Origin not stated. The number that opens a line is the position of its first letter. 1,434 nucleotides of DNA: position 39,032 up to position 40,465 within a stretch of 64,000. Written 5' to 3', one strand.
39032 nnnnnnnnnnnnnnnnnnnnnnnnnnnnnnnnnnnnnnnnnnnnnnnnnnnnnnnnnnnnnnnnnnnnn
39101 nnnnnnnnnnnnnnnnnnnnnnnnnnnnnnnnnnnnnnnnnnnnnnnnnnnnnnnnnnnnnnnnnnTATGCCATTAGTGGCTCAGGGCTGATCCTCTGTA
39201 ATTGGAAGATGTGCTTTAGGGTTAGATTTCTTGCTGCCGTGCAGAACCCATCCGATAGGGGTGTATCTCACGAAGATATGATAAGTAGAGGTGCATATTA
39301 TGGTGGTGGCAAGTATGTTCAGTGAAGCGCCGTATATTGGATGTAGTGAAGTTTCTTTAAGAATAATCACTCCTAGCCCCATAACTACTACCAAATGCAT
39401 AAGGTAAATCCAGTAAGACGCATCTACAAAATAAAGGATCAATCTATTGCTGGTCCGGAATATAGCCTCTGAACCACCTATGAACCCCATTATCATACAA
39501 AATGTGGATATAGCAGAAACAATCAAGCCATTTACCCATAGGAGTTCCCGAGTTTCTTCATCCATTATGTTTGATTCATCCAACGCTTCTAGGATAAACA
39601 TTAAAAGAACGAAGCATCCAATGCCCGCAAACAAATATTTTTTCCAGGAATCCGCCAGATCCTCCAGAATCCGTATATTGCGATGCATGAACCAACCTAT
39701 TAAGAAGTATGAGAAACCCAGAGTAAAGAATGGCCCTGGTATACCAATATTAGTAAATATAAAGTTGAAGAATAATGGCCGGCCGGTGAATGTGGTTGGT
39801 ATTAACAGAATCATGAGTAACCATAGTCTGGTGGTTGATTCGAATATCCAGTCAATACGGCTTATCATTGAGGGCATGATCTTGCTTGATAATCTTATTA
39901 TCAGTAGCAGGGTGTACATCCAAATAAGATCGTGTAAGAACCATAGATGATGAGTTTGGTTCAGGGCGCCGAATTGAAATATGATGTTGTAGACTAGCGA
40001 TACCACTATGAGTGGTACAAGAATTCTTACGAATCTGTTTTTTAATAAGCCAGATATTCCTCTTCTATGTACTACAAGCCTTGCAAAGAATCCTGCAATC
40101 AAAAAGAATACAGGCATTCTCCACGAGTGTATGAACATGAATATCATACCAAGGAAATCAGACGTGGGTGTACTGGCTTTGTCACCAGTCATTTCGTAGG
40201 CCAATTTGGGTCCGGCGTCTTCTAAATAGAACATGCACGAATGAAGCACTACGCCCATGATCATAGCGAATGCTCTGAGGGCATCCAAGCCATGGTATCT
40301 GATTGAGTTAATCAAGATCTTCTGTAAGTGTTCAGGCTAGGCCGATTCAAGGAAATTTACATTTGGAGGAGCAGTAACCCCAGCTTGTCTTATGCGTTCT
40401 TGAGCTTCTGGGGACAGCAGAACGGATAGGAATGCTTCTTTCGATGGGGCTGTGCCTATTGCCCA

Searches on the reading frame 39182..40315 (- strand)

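Call 47: search_protein_families(library=pfam, proteins=[window:39182-40315:-], max_evalue=0.00001)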
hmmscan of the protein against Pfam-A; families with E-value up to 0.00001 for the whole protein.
window:39182-40315:- (377 aa): 1 family
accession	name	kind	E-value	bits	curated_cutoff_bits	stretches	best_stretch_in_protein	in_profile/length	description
PF01757.29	Acyl_transf_3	-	2.3e-30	106.2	31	1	8-344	2-324/326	Acyltransferase domain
